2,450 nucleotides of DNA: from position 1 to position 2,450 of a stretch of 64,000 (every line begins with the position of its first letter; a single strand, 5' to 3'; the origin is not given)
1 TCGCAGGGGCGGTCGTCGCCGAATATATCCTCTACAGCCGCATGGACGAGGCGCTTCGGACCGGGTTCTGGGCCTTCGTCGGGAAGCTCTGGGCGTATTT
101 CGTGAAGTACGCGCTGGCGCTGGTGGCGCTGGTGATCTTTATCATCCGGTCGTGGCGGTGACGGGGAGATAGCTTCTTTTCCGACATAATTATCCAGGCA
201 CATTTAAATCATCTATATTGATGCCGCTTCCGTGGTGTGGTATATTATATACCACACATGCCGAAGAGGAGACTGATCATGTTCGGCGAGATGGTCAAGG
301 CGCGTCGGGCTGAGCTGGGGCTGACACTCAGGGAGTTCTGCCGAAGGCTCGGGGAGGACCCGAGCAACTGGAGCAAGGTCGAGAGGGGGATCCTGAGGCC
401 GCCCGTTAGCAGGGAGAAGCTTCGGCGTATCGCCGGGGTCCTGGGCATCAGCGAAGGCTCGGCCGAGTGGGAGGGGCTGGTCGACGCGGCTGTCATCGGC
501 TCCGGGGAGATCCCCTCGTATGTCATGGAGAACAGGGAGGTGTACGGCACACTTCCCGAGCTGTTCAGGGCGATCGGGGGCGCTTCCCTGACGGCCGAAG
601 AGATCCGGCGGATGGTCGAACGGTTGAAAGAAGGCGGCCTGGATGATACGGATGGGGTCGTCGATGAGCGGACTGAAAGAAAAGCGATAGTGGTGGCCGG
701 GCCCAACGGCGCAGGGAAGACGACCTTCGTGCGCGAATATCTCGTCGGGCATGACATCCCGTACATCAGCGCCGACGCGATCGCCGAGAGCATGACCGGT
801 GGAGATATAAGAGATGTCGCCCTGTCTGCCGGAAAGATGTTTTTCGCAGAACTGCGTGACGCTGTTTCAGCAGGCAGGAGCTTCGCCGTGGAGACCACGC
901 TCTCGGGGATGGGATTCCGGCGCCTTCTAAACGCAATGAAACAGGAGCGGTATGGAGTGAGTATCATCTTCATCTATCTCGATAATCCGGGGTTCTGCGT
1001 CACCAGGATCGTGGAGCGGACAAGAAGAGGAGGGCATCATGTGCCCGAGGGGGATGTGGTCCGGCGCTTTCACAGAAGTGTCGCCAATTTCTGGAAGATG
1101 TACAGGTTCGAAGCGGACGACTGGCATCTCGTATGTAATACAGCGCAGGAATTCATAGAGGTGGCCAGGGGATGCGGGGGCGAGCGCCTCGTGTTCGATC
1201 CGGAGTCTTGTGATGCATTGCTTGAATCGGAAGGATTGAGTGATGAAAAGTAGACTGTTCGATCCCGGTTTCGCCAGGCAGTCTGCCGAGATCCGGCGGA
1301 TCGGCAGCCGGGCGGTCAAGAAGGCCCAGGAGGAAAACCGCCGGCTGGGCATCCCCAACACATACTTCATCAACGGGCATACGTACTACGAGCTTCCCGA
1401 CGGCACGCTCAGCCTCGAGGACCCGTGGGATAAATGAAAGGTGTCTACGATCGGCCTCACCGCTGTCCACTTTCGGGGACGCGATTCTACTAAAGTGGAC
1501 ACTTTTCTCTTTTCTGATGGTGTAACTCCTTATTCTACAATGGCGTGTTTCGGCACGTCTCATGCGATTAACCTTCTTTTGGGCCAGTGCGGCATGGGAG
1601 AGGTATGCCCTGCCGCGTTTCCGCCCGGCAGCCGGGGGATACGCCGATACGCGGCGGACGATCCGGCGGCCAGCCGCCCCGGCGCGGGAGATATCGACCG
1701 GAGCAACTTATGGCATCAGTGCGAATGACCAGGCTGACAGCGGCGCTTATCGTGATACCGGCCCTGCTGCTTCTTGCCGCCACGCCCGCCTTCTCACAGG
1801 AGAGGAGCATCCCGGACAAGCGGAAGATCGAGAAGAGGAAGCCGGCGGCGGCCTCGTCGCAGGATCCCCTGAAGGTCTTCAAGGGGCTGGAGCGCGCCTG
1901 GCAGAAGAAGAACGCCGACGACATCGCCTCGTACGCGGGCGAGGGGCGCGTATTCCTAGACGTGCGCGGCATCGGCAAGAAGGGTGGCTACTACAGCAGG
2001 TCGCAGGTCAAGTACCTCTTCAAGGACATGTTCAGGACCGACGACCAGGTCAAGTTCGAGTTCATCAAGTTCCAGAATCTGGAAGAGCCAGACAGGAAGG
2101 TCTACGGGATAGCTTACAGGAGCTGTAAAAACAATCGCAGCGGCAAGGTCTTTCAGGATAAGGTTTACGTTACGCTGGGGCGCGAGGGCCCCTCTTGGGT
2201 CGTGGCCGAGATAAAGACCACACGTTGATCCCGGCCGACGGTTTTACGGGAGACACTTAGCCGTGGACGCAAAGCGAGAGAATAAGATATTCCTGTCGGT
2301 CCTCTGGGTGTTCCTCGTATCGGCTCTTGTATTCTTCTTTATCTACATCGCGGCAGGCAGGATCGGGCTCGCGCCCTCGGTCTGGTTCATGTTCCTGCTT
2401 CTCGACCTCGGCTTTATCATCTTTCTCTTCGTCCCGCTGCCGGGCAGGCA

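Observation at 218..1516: Self-contained promoter-to-terminator module: XRE HTH fused to a zeta-toxin-like kinase plus a coupled 64-aa ORF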

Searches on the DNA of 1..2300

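Call 96: search_rna_families(source=window, start=1, end=2300, threshold=evalue, max_evalue=1)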
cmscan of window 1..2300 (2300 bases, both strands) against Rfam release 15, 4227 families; matches with E-value up to 1: 0.
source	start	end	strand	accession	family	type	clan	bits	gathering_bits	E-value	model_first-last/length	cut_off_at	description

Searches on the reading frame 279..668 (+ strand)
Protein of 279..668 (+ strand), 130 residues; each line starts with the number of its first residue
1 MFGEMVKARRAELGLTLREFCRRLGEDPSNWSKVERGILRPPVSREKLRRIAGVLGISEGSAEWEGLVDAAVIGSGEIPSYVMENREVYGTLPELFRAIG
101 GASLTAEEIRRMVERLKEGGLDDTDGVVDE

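Call 57: find_homologous_proteins(query=window:279-668:+, max_evalue=0.001)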
Query window:279-668:+ (130 aa): 30 proteins with E <= 0.001 among 90 candidates.
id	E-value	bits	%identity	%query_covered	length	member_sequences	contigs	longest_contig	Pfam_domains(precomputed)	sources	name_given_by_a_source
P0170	1.7e-51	192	74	92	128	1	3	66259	PF13560.13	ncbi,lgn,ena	-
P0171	1.8e-35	140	56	92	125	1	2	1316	-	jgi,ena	-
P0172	1.2e-32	131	53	91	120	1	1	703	PF13560.13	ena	-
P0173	1.5e-31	127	51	92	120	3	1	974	-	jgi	-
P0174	2.8e-31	126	50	92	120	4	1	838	-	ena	-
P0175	7.3e-31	125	54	91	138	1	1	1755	-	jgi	jgi:transcriptional regulator with XRE-family HTH domain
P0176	2.8e-30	123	51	91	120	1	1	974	PF13560.13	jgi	jgi:transcriptional regulator with XRE-family HTH domain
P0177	6.3e-30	122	53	92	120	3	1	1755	PF13560.13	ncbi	-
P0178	6.5e-30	122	53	91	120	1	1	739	PF13560.13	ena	-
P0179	1.8e-29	120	48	92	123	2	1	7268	-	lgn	-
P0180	1.3e-28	118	48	92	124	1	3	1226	PF01381.29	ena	-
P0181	2.1e-28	117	49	92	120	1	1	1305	-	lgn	-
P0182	2.8e-28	116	48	92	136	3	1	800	-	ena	-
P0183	1.5e-27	114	47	91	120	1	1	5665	PF13560.13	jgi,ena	-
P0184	2.3e-27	113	47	91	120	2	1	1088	PF13560.13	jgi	jgi:transcriptional regulator with XRE-family HTH domain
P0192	3.1e-25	107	45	91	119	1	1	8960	-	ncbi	-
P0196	1.2e-18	85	46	89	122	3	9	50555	PF01381.29,PF13560.13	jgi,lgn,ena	jgi:transcriptional regulator with XRE-family HTH domain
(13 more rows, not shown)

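Call 59: find_encoding_contigs(protein=P0192, flank=3000, max_places=2)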
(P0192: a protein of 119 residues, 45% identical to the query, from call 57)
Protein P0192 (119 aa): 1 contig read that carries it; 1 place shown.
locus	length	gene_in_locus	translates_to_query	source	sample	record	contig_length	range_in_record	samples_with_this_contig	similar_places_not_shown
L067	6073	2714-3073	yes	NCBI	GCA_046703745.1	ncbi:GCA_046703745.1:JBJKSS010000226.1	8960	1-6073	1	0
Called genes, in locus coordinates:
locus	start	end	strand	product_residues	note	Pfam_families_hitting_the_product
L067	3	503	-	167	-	?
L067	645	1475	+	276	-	PF01790:LGT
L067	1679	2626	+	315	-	PF16697:Yop-YscD_cpl, PF00498:FHA, PF00990:GGDEF, PF24898:GGDEF_GdpP (weak)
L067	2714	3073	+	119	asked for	-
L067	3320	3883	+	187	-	-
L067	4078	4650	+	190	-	-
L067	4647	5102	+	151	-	-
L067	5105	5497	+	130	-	-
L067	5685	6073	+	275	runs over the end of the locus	PF21948:LplA-B_cat, PF03099:BPL_LplA_LipB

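Call 60: find_encoding_contigs(protein=P0183, flank=3000, max_places=2)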
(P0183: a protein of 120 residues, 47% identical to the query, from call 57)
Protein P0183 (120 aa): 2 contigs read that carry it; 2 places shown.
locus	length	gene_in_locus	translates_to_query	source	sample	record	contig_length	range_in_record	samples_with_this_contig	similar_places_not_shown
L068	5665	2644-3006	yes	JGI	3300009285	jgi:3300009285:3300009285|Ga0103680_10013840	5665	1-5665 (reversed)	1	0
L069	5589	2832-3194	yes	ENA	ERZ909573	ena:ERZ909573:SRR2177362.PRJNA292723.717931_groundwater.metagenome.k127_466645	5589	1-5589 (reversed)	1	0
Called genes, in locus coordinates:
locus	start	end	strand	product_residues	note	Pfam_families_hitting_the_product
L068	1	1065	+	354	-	?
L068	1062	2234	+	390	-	PF01420:Methylase_S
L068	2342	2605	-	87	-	-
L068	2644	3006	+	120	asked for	PF13560:HTH_31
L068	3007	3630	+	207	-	PF06114:Peptidase_M78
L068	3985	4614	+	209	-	PF19570:DUF6088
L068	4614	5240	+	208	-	PF08843:AbiEii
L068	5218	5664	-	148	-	?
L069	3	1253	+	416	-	?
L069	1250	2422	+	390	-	PF01420:Methylase_S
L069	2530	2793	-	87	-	-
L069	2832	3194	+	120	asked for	PF13560:HTH_31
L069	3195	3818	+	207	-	PF06114:Peptidase_M78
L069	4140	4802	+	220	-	PF19570:DUF6088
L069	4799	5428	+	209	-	PF08843:AbiEii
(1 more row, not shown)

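Call 61: find_encoding_contigs(protein=P0196, flank=3000, max_places=3)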
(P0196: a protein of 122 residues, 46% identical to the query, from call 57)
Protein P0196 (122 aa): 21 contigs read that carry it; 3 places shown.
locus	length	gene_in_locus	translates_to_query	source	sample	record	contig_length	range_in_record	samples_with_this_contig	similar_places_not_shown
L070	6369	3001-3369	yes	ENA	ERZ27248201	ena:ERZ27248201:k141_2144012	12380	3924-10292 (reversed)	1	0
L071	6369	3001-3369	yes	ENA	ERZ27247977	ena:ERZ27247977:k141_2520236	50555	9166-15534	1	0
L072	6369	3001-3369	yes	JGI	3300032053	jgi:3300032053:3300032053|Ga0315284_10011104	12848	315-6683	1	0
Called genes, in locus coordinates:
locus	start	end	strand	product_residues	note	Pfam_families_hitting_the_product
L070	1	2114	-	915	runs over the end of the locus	PF12705:PDDEXK_1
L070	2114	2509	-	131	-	PF01850:PIN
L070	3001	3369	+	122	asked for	PF13560:HTH_31, PF01381:HTH_3 (faint)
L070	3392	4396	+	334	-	PF20208:ARPP-1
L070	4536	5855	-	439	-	PF13173:AAA_14, PF13635:DUF4143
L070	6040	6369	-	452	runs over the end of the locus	PF21810:DUF6880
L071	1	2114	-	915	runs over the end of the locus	PF12705:PDDEXK_1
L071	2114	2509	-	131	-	PF01850:PIN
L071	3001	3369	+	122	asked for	PF13560:HTH_31, PF01381:HTH_3 (faint)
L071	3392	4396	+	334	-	PF20208:ARPP-1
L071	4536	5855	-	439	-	PF13173:AAA_14, PF13635:DUF4143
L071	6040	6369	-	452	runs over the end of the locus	PF21810:DUF6880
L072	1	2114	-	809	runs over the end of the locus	?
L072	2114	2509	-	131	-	PF01850:PIN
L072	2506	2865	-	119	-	-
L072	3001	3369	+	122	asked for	PF13560:HTH_31, PF01381:HTH_3 (faint)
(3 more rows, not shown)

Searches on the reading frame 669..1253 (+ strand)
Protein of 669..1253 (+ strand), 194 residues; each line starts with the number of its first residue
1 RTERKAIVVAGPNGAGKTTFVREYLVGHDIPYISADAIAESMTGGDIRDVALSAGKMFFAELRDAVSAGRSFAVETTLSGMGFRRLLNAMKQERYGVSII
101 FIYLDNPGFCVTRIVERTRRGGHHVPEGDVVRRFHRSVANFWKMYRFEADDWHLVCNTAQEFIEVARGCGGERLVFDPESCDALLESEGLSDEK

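Call 73: search_dna_similar(query=window:669-1253:+, collection=plasmids, mode=protein, max_rows=25)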
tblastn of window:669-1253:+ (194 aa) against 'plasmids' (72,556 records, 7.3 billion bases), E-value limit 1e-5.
Records with a match: 556; places in all: 575; records where one place covers at least 80% of the query: 209.
Best place of each record, by identity: <60% 556.
By first word of the organism name: Lactiplantibacillus 104; Acinetobacter 94; Agrobacterium 35; Enterococcus 29; Rhizobium 22; Escherichia 22; Zymomonas 18; Lacticaseibacillus 15; Phaeobacter 14; Levilactobacillus 10; and 69 more.
By predicted mobility (MOB-suite, as given by PLSDB): conjugative 211; non-mobilizable 173; mobilizable 172.
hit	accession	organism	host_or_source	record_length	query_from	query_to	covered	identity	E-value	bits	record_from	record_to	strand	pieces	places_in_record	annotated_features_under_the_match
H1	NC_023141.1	Phaeobacter gallaeciensis DSM 26640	-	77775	7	167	83%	39.6%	7e-27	113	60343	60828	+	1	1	zeta toxin family protein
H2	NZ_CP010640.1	Phaeobacter gallaeciensis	cell culture,clam aquaculture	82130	7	167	83%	39.6%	7e-27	113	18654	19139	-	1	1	zeta toxin family protein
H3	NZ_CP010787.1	Phaeobacter gallaeciensis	cell culture,algae aquaculture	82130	7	167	83%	39.6%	7e-27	113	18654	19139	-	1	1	zeta toxin family protein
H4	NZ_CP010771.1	Phaeobacter piscinae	cell culture,fish larvae aquaculture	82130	7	167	83%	39.6%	7e-27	113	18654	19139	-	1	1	zeta toxin family protein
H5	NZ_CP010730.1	Phaeobacter inhibens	cell culture,clam larvae aquaculture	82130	7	167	83%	39.6%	7e-27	113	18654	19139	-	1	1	zeta toxin family protein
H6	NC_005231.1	Synechocystis sp. PCC 6803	-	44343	3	168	86%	36.3%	2e-31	126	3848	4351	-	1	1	zeta toxin family protein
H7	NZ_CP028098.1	Synechocystis sp. IPPAS B-1465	axenic culture,Synechocystis sp. GT-L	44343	3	168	86%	36.3%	2e-31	126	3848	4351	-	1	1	zeta toxin family protein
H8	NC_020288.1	Synechocystis sp. PCC 6803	-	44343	3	168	86%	36.3%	2e-31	126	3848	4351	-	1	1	zeta toxin family protein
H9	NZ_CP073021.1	Synechocystis sp. PCC 6803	cell culture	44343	3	168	86%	36.3%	2e-31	126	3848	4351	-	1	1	zeta toxin family protein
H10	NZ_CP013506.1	Rhizobium sp. N1341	Phaseolus vulgaris,Whole ...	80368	8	177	88%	35.1%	4e-17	86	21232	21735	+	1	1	zeta toxin family protein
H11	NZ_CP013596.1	Rhizobium sp. N741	Phaseolus vulgaris,Whole ...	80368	8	177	88%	35.1%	4e-17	86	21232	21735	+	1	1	zeta toxin family protein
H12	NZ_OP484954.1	Cupriavidus gilardii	-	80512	4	141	71%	42.8%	5e-24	105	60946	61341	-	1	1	AAA family ATPase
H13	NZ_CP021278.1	Legionella pneumophila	Homo sapiens,sputum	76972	7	194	97%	31.3%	1e-22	101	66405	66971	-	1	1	zeta toxin family protein | hypothetical protein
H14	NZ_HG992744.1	Vibrio sp. B1ASS3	-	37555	7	158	78%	38.2%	9e-24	104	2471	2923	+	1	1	zeta toxin family protein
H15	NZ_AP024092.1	Vibrio nigripulchritudo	-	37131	7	158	78%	38.2%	1e-23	104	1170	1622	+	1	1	zeta toxin family protein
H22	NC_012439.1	Persephonella marina EX-H1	-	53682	3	166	85%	34.8%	1e-26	112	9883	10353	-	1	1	zeta toxin family protein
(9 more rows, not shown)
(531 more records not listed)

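Call 74: search_dna_similar(query=window:669-1253:+, collection=phages, mode=protein, max_rows=15)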
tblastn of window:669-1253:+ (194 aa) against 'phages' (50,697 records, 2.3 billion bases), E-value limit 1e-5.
Records with a match: 4; places in all: 4; records where one place covers at least 80% of the query: 1.
Best place of each record, by identity: <60% 4.
By first word of the organism name: Bacteriophage 2; Acinetobacter 2.
By host as written in the record: - 4.
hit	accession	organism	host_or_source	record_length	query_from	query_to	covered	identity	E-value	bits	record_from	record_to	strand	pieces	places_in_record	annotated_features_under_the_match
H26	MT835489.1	Bacteriophage sp.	human fecal samples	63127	8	175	87%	29.2%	8e-9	60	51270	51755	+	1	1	record has no annotation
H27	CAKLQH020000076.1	Acinetobacter phage MD-2021a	not known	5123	4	136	69%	32.2%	3e-10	64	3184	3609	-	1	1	Uncharacterized protein conserved in bacteria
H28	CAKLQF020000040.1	Acinetobacter phage MD-2021a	not known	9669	4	136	69%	32.2%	3e-10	64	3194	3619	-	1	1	Uncharacterized protein conserved in bacteria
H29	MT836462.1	Bacteriophage sp.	human fecal samples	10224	8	143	70%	29.3%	1e-10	65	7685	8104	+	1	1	record has no annotation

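Call 75: get_annotated_region(hit=H6, flank=1500)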
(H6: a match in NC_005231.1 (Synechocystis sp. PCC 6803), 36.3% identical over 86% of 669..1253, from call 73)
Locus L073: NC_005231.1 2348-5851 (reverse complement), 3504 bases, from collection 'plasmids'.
description: Synechocystis sp. PCC 6803 plasmid pSYSG, complete sequence
organism: Synechocystis sp. PCC 6803 (NCBI taxid 1148)
taxonomy: Bacteria; Cyanobacteriota; Cyanophyceae; Synechococcales; Merismopediaceae; Synechocystis; Synechocystis sp. PCC 6803
host: -; source: -; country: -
typing (MOB-suite, as given by PLSDB): non-mobilizable
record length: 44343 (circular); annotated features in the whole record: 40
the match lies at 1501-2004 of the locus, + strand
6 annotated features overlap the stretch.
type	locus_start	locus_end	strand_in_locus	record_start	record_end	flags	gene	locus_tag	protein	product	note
CDS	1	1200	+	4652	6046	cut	-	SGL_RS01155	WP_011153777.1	restriction endonuclease subunit S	GO:0006304 - DNA modification [Evidence IEA]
CDS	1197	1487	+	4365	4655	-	-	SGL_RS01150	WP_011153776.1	nucleotidyltransferase family protein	-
CDS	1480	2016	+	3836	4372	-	-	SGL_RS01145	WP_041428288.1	zeta toxin family protein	-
CDS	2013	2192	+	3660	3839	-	-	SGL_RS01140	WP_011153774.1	hypothetical protein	-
CDS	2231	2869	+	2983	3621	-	-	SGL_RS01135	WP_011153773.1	DUF4433 domain-containing protein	-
CDS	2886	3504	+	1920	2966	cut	-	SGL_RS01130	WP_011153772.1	macro domain-containing protein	-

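Call 76: get_annotated_region(hit=H1, flank=1500)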
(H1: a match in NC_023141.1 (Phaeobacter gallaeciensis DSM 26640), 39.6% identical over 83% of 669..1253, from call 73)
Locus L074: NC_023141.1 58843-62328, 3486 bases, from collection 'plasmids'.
description: Phaeobacter gallaeciensis DSM 26640 plasmid pGal_E78, complete sequence
organism: Phaeobacter gallaeciensis DSM 26640 (NCBI taxid 1423144)
taxonomy: Bacteria; Pseudomonadota; Alphaproteobacteria; Rhodobacterales; Roseobacteraceae; Phaeobacter; Phaeobacter gallaeciensis; Phaeobacter gallaeciensis DSM 26640
host: -; source: -; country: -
typing (MOB-suite, as given by PLSDB): conjugative; replicon rep_cluster_538; relaxase MOBP; mating-pair formation MPF_T
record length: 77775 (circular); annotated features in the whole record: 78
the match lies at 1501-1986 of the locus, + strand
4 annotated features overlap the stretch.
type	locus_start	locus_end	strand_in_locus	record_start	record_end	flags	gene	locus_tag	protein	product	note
CDS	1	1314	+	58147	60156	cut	-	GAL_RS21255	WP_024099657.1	type IV secretory system conjugative DNA transfer family protein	-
CDS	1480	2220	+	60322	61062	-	-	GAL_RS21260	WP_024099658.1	zeta toxin family protein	-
CDS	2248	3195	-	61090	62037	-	-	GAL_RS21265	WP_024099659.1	alpha/beta hydrolase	-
CDS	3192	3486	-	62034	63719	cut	-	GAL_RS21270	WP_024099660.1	hypothetical protein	-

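Call 77: get_annotated_region(hit=H13, flank=1500)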
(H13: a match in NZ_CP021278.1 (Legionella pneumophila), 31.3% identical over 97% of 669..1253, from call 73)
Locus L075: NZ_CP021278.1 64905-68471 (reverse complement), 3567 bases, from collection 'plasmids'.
description: Legionella pneumophila subsp. fraseri strain D-4058 plasmid unnamed, complete sequence
organism: Legionella pneumophila (NCBI taxid 91892)
taxonomy: Bacteria; Pseudomonadota; Gammaproteobacteria; Legionellales; Legionellaceae; Legionella; Legionella pneumophila
host: -; source: Homo sapiens,sputum; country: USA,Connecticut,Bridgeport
typing (MOB-suite, as given by PLSDB): conjugative; relaxase MOBF; mating-pair formation MPF_F
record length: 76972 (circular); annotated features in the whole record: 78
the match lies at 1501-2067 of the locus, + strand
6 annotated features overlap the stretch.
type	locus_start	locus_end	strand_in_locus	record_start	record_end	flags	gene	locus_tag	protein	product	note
CDS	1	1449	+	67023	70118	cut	-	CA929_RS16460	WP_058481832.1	Tn3 family transposase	-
CDS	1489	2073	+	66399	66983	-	-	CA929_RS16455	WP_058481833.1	zeta toxin family protein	-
CDS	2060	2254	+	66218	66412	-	-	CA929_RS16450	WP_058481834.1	hypothetical protein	-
CDS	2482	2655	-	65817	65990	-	-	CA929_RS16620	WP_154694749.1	hypothetical protein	-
CDS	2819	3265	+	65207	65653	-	-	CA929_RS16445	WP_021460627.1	PepSY domain-containing protein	-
CDS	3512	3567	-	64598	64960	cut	-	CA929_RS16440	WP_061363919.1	hypothetical protein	-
